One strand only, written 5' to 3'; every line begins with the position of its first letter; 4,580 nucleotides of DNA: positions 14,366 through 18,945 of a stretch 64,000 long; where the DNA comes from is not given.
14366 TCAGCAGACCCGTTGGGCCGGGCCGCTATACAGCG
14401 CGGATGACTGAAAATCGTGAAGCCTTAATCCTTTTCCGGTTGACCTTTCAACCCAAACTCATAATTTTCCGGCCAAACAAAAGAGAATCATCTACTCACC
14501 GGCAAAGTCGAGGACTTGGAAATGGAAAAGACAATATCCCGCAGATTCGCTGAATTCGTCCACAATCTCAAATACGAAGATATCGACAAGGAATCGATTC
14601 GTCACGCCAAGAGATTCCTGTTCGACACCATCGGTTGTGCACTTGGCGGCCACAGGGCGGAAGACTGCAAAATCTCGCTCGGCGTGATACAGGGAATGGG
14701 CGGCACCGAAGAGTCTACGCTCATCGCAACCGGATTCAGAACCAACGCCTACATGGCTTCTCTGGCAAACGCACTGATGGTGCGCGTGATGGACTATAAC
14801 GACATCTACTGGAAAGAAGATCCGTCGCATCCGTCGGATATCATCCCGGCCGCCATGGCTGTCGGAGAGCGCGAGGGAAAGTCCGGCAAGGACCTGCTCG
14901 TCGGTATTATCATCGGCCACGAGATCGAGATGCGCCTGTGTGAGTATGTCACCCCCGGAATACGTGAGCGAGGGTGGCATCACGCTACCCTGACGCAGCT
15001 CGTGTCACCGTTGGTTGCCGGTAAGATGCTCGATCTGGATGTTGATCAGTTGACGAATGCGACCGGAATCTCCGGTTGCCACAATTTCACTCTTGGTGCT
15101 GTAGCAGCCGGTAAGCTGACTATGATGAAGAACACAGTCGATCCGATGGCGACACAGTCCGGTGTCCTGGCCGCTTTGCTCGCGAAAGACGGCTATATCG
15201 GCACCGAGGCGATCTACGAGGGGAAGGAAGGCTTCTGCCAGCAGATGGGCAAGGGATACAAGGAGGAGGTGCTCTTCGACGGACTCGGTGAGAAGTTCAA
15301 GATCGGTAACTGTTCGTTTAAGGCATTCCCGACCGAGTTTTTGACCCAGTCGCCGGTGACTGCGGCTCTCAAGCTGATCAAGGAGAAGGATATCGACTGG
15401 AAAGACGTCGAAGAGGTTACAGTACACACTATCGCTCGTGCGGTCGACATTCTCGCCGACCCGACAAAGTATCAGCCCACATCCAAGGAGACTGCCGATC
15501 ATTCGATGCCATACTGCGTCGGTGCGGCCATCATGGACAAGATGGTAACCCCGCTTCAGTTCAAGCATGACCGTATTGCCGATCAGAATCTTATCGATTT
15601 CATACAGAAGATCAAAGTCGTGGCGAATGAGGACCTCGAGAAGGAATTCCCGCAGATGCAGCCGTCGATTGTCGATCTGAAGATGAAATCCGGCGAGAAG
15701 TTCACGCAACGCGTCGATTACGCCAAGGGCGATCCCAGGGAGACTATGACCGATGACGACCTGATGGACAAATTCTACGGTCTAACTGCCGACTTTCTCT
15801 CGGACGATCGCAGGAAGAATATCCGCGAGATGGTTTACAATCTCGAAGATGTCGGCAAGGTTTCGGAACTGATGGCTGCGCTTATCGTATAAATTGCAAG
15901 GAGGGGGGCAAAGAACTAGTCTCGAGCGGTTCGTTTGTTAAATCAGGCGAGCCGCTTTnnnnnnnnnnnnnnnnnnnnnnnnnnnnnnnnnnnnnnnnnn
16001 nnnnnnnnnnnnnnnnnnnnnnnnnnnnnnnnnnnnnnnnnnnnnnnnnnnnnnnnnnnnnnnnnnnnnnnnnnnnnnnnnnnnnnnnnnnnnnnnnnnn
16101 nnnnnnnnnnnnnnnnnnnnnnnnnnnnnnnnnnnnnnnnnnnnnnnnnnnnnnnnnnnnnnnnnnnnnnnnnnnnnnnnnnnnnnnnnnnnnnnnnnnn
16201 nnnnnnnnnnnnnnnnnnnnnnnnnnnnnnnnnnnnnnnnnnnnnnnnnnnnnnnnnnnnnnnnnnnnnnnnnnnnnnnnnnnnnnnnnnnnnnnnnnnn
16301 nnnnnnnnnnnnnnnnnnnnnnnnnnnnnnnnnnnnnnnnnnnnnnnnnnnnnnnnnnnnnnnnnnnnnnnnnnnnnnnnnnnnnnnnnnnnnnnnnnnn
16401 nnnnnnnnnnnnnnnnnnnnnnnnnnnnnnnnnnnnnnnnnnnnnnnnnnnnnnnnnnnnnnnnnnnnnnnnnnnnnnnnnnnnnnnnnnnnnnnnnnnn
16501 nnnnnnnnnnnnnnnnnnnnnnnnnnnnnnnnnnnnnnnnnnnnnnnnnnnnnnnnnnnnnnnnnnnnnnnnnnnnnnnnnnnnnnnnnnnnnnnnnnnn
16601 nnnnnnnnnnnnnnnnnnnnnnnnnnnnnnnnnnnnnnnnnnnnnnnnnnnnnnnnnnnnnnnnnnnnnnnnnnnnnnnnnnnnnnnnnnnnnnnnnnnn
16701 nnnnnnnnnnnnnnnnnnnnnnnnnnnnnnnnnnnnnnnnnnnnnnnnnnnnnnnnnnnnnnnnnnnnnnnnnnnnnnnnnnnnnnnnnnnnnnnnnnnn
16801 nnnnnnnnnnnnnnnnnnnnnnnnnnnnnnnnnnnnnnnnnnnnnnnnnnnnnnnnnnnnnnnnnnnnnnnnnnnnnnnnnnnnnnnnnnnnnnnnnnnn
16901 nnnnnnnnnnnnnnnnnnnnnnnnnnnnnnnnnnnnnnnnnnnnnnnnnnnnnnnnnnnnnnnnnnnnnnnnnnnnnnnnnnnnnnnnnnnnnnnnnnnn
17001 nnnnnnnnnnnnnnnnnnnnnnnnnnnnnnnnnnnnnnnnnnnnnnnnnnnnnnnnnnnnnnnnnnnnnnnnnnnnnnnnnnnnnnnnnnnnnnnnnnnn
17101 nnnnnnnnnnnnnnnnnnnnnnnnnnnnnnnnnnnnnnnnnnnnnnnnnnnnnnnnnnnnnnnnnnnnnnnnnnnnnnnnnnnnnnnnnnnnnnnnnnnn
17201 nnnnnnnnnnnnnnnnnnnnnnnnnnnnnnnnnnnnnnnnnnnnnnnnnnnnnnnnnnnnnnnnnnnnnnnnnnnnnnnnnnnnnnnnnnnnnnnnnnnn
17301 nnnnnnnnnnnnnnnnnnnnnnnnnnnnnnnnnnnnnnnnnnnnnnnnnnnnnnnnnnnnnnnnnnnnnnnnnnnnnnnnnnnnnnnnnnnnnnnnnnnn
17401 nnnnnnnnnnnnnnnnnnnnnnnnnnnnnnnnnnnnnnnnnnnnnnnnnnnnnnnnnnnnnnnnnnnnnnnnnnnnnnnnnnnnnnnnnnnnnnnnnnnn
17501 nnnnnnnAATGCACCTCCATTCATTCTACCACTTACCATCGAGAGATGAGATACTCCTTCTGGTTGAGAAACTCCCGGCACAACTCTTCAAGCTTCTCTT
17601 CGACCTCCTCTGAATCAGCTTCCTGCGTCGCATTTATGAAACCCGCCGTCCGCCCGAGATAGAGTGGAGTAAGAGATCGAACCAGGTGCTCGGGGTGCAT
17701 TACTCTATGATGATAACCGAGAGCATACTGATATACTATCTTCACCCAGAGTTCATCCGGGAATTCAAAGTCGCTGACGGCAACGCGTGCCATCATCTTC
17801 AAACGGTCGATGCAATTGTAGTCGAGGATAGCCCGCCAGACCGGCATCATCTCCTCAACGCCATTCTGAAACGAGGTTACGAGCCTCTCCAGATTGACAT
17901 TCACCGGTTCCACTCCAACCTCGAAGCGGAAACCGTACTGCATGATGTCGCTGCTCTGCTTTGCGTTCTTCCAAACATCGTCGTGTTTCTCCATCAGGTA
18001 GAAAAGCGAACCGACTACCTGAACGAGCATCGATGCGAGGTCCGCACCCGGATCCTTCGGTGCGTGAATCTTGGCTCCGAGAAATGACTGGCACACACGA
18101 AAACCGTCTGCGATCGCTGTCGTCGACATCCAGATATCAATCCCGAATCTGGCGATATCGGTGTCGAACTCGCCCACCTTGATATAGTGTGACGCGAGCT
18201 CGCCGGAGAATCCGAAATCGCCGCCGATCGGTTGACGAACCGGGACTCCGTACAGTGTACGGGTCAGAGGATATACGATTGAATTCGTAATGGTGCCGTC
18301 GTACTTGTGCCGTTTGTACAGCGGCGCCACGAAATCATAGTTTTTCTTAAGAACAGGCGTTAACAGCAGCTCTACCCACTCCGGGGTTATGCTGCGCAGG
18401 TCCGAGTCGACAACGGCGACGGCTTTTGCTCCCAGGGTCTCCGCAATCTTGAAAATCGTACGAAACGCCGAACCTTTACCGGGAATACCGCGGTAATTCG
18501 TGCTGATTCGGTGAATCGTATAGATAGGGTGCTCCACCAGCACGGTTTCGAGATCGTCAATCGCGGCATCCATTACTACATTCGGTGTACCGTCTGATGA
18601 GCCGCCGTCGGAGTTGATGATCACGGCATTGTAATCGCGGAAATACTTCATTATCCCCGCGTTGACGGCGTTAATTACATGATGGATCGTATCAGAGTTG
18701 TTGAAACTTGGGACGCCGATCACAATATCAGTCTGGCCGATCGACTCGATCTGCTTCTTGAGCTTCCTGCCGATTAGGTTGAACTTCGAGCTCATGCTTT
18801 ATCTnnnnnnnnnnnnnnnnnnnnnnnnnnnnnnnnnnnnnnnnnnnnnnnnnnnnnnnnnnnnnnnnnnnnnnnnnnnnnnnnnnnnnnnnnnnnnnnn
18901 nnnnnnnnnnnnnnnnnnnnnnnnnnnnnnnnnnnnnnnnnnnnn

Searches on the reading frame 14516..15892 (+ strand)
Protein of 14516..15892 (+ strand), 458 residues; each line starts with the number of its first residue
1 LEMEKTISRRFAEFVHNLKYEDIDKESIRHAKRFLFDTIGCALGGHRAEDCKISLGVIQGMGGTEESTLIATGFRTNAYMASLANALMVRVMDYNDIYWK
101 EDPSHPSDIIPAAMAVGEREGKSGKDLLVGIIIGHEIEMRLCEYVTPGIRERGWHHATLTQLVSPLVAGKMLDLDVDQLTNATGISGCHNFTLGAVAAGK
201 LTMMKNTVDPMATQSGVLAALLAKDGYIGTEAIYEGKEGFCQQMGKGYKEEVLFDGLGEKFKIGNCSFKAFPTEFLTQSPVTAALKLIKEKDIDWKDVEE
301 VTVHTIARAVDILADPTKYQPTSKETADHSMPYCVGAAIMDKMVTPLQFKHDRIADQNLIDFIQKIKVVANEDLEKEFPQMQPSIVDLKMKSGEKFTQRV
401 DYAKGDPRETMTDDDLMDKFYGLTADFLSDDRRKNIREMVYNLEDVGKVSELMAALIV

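Call 15: search_protein_families(library=pfam, proteins=[window:14516-15892:+])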
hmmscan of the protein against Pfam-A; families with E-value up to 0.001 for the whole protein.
window:14516-15892:+ (458 aa): 2 families
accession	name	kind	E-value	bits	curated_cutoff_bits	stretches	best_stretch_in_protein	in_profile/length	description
PF03972.19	MmgE_PrpD_N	-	2.5e-72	243.5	32.1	1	9-248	1-239/244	MmgE/PrpD N-terminal domain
PF19305.4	MmgE_PrpD_C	-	1e-41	143.1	32.1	1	271-444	1-172/173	MmgE/PrpD C-terminal domain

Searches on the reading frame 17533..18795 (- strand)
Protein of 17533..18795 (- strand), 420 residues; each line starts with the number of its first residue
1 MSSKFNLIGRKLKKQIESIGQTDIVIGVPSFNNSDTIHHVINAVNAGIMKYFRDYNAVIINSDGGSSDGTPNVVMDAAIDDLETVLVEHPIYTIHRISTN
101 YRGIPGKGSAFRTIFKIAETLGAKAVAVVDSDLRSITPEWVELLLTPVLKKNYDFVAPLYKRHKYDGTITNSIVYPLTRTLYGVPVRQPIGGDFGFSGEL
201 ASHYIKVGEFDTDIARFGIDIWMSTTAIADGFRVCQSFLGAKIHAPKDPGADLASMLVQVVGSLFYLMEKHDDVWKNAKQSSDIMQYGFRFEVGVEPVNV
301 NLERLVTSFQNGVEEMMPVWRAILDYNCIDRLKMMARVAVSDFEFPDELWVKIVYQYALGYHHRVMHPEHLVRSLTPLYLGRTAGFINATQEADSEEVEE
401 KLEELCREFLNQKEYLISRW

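Call 14: search_protein_families(library=pfam, proteins=[window:17533-18795:-])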
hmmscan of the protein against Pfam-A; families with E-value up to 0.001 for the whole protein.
window:17533-18795:- (420 aa): 1 family
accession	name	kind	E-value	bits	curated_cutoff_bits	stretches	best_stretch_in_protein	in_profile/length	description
PF00535.33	Glycos_transf_2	-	5.4e-07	30.1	23.3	1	26-168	2-123/168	Glycosyl transferase family 2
